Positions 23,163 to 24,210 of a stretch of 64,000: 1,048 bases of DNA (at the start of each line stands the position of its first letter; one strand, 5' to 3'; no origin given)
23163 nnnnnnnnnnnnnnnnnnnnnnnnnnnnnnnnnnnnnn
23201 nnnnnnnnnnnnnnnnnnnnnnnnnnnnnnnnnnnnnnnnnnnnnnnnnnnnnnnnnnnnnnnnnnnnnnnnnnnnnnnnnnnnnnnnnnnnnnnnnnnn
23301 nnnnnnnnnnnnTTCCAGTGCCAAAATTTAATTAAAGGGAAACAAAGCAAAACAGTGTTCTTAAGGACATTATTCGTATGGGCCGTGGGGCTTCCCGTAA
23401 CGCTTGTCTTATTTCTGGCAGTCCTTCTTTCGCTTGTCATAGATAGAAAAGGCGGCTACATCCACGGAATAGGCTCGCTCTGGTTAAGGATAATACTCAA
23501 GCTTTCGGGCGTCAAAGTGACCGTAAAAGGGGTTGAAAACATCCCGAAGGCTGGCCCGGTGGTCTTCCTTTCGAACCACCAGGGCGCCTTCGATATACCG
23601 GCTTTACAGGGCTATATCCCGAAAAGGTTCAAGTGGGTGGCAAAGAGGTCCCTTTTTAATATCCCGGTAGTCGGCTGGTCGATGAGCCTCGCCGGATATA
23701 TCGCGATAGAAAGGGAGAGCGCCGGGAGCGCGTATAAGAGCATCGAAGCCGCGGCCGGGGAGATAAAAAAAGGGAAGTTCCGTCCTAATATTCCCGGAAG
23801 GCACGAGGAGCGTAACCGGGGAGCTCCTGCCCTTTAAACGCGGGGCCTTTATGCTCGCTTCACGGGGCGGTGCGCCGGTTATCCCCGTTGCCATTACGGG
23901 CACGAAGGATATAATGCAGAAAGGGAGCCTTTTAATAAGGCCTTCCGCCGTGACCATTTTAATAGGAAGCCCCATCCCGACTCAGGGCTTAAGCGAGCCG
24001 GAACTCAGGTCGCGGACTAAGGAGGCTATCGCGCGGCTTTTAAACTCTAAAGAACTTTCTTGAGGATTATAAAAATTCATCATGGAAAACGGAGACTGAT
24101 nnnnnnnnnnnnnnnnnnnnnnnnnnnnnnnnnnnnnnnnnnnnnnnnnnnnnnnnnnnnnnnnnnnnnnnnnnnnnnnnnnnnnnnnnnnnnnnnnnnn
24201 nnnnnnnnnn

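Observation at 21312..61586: Recurrent single-base frameshifts at short homopolymers in otherwise intact genes: likely consensus/assembly errors, not a pseudogene-rich region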

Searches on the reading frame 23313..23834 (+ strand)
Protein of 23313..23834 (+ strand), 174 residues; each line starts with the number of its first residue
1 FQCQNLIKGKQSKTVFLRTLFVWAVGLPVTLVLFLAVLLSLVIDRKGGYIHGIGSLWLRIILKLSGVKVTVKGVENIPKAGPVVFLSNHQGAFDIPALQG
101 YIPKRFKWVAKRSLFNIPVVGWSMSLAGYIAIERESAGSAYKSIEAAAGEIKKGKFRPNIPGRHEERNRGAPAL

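Call 11: search_protein_families(library=pfam, proteins=[window:23313-23834:+], max_evalue=0.01)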
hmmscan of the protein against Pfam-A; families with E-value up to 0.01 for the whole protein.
window:23313-23834:+ (174 aa): 1 family
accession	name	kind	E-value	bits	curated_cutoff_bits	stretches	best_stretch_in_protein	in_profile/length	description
PF01553.26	Acyltransferase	-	5e-17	62.4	23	1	68-155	1-92/132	Acyltransferase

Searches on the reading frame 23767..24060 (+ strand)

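Call 11: search_protein_families(library=pfam, proteins=[window:23767-24060:+], max_evalue=0.01)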
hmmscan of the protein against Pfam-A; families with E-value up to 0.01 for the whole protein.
window:23767-24060:+ (98 aa): 1 family
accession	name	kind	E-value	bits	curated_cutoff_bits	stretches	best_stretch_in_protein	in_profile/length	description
PF01553.26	Acyltransferase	-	2.2e-12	47.4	23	1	2-43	90-131/132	Acyltransferase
